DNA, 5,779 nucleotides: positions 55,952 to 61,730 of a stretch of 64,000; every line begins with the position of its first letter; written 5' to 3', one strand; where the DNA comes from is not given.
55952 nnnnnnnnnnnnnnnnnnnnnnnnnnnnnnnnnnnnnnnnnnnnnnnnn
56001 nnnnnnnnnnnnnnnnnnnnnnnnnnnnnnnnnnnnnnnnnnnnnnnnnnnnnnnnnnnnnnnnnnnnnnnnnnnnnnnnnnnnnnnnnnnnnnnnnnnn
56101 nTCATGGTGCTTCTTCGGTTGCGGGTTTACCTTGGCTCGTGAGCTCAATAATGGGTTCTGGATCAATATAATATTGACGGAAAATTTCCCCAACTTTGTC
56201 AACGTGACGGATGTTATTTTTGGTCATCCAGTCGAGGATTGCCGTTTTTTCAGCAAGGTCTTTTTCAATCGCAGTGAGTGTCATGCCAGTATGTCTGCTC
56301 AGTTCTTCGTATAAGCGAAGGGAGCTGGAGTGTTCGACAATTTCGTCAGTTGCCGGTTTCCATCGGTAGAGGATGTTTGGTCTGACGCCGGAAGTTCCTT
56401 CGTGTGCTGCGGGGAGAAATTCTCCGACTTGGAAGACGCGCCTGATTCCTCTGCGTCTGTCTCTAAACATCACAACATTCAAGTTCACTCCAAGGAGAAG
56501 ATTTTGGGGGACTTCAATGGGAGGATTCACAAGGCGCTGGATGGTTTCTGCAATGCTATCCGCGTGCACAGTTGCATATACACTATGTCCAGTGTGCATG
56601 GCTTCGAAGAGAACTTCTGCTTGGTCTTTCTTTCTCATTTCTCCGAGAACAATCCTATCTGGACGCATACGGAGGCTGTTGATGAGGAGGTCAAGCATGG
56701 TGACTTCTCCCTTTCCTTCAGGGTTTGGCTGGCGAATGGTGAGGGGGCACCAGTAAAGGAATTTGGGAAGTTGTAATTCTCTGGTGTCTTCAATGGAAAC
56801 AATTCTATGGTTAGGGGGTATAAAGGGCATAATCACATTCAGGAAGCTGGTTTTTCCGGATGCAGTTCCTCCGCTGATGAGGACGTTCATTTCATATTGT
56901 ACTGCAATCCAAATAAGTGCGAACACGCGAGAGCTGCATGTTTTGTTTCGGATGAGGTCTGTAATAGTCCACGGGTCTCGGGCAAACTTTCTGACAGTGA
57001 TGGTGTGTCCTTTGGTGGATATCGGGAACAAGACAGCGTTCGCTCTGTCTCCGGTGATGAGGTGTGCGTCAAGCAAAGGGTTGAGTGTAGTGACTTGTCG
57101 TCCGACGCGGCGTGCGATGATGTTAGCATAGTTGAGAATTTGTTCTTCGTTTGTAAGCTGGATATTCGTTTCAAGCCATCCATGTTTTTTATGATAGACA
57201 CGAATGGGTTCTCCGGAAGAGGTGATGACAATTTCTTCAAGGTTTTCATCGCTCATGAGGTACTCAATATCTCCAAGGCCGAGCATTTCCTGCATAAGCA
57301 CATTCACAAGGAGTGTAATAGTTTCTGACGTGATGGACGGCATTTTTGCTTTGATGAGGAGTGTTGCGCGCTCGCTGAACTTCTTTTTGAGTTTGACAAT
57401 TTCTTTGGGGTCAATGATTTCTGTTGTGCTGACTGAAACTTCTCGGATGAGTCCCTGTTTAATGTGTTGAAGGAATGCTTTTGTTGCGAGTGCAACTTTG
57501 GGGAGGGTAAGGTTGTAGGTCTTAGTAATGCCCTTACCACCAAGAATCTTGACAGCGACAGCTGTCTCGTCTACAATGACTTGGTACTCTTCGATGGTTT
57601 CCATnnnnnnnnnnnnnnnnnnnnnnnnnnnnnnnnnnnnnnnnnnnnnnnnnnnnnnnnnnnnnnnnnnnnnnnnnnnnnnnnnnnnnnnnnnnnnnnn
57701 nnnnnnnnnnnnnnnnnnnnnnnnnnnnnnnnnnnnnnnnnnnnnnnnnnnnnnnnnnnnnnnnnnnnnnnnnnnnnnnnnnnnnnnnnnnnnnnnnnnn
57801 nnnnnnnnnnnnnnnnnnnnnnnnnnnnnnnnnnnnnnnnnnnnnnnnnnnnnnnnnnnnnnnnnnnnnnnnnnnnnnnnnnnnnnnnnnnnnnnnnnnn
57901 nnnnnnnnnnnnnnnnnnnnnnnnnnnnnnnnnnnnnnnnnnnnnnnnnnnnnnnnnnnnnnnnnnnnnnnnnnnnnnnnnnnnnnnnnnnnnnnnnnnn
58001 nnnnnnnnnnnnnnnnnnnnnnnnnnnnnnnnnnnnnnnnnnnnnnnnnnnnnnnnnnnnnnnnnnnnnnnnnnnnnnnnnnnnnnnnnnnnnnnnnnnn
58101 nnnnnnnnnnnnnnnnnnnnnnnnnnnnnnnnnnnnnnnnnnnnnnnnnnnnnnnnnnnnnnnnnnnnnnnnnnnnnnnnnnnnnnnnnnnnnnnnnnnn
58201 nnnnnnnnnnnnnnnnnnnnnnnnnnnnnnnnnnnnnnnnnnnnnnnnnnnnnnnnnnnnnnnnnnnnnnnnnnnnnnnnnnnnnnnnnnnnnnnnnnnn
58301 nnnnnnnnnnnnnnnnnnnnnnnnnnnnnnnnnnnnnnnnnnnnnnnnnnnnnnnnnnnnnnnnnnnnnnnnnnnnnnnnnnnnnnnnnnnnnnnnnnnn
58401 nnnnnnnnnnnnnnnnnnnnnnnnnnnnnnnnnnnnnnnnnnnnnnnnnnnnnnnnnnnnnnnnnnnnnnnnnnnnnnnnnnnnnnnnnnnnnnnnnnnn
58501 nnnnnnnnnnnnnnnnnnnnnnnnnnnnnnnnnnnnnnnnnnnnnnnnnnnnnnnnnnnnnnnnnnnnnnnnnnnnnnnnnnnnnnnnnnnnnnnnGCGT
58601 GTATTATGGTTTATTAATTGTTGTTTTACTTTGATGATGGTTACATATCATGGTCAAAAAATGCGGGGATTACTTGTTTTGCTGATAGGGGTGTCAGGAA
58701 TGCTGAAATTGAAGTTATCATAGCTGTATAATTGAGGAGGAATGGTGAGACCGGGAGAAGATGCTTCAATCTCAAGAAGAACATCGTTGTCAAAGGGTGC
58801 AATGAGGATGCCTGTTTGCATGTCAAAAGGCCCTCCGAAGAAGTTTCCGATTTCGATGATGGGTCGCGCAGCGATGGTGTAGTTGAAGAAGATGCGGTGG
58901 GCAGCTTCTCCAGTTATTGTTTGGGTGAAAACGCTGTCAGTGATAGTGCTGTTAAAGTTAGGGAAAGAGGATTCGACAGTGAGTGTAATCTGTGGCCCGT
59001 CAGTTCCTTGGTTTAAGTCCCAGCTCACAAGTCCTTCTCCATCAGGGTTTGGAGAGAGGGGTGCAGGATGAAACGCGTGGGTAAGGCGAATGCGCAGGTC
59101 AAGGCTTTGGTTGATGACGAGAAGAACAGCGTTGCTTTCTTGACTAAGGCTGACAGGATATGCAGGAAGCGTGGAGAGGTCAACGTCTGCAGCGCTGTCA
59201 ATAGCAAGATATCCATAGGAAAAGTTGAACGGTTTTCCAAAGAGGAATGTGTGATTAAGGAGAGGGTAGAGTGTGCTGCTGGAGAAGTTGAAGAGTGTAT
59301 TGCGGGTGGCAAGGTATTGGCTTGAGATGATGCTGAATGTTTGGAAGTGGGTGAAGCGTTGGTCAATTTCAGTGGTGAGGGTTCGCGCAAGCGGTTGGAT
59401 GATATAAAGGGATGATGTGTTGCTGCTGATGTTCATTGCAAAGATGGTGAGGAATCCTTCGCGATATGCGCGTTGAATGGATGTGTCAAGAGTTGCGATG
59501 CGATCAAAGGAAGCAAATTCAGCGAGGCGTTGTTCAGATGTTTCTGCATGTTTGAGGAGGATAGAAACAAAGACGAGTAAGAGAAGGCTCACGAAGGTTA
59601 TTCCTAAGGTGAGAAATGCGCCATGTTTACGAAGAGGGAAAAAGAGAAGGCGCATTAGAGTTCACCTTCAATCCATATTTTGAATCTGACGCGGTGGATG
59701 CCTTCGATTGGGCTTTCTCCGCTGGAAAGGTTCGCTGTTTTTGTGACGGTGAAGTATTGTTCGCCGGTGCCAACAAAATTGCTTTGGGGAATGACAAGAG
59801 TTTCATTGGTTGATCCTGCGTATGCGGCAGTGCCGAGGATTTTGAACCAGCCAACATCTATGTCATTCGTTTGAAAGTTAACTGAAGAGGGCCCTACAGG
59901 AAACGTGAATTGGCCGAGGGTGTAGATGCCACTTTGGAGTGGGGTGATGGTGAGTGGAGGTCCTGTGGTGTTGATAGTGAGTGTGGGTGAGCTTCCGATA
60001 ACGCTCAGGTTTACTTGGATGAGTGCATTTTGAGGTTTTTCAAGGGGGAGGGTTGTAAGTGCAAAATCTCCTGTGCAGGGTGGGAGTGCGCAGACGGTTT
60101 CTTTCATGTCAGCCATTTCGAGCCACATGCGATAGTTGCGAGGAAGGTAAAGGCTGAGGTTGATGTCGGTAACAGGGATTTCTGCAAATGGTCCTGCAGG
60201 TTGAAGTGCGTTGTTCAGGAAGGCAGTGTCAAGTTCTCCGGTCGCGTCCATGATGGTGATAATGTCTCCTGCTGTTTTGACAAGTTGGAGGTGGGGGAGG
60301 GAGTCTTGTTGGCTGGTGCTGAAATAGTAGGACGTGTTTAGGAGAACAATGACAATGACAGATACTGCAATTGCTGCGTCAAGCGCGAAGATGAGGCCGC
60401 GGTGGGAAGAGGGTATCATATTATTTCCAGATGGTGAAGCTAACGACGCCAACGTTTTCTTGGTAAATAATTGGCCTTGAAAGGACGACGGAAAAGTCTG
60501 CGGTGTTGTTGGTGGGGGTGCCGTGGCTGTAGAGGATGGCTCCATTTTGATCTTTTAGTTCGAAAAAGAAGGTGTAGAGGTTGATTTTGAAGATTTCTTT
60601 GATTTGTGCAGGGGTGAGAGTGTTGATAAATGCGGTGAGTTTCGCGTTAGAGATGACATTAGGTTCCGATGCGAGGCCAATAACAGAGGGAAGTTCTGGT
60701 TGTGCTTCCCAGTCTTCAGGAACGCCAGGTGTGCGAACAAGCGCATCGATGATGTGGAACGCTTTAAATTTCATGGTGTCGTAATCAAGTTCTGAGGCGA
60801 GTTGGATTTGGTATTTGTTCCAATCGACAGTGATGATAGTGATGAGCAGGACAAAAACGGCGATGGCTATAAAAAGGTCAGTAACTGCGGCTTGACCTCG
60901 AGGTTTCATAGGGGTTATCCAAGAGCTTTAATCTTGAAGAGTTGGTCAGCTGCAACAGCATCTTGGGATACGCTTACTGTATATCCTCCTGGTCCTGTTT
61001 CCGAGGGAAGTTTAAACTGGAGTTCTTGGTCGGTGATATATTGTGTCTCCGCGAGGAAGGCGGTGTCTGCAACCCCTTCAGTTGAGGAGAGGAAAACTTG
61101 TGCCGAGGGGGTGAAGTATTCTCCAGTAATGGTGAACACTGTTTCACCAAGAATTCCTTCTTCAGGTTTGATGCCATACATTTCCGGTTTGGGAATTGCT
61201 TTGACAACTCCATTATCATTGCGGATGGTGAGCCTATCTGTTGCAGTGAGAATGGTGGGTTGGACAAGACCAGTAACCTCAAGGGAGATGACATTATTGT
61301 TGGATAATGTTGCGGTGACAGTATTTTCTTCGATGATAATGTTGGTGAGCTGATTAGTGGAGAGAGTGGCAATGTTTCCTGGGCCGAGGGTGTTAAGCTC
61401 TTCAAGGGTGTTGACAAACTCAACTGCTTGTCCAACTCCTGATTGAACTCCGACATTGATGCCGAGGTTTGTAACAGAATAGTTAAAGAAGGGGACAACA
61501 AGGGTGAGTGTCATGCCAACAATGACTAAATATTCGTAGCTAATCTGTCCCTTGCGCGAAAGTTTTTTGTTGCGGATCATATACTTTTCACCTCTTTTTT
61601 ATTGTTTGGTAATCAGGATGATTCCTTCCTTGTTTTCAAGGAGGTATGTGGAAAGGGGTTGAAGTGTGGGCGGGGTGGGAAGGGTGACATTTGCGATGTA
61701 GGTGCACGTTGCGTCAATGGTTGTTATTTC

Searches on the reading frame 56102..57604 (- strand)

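Call 30: search_protein_families(library=ncbifam, proteins=[window:56102-57604:-], max_evalue=0.00001)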
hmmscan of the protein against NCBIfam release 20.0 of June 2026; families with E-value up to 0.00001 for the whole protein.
window:56102-57604:- (500 aa): 18 families
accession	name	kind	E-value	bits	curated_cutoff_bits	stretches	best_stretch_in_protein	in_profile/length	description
NF058587.1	archaellum_moto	equivalog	1.8e-85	287.7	550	1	14-476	38-515/527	archaellum flagellar ATPase motor FlaI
TIGR03819.1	heli_sec_ATPase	hypoth_equivalog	4.9e-53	180.5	373.15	1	84-358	26-297/340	TadA family conjugal transfer-associated ATPase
TIGR02788.1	VirB11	equivalog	2.1e-41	142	249.95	2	229-360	135-264/308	P-type DNA transfer ATPase VirB11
NF053672.1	bindosome_BasE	exception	4.2e-41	141.2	1000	1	10-358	45-388/512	bindosome assembly system ATPase subunit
TIGR02782.1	TrbB_P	equivalog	1.5e-33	116.4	304.55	1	105-393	7-290/303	P-type conjugative transfer ATPase TrbB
NF010475.0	PRK13900.1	equivalog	2e-29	102.7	389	1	226-358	148-279/333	type IV secretion system ATPase VirB11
NF010469.0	PRK13894.1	subfamily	1.9e-27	96.4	508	1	113-386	27-297/320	conjugal transfer ATPase TrbB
NF010407.0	PRK13833.1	subfamily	6.5e-24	84.9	499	1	163-397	69-304/323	conjugal transfer protein TrbB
NF010425.0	PRK13851.1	equivalog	4.2e-21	75.2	461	1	229-357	153-279/344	type IV secretion system protein VirB11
NF041000.1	ATPase_ComGA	equivalog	2.2e-19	69.5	300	1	241-360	131-244/267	competence type IV pilus ATPase ComGA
TIGR01420.1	pilT_fam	subfamily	2.1e-14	53.5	319.1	1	241-360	125-241/343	PilT/PilU family type 4a pilus ATPase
TIGR02538.1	type_IV_pilB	equivalog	7.2e-14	51.3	675.65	1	241-375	319-445/564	type IV-A pilus assembly ATPase PilB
NF007755.0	PRK10436.1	equivalog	7.6e-14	51.2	617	1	241-366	222-338/465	type II secretion system protein GspE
TIGR02533.1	type_II_gspE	equivalog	4e-12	45.6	630.25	1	241-379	246-374/486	type II secretion system ATPase GspE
TIGR02524.1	dot_icm_DotB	equivalog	1.1e-10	41.3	463.3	1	240-360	136-258/358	Dot/Icm type IV secretion system ATPase DotB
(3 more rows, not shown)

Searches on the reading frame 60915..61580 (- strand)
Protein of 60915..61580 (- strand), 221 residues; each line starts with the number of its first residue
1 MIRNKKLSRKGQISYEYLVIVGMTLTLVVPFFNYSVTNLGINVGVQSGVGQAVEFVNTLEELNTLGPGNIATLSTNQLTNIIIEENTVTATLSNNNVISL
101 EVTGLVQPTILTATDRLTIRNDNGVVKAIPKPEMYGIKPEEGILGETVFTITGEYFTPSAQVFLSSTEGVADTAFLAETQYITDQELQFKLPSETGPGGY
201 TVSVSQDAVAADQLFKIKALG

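Call 47: search_protein_families(library=pfam, proteins=[window:60915-61580:-], max_evalue=0.001)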
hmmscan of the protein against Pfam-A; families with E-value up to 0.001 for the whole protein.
window:60915-61580:- (221 aa): 1 family
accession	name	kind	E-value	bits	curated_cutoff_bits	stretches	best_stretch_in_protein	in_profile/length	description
PF01833.30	TIG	-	2.9e-06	27.6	20.9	1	132-208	1-72/84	IPT/TIG domain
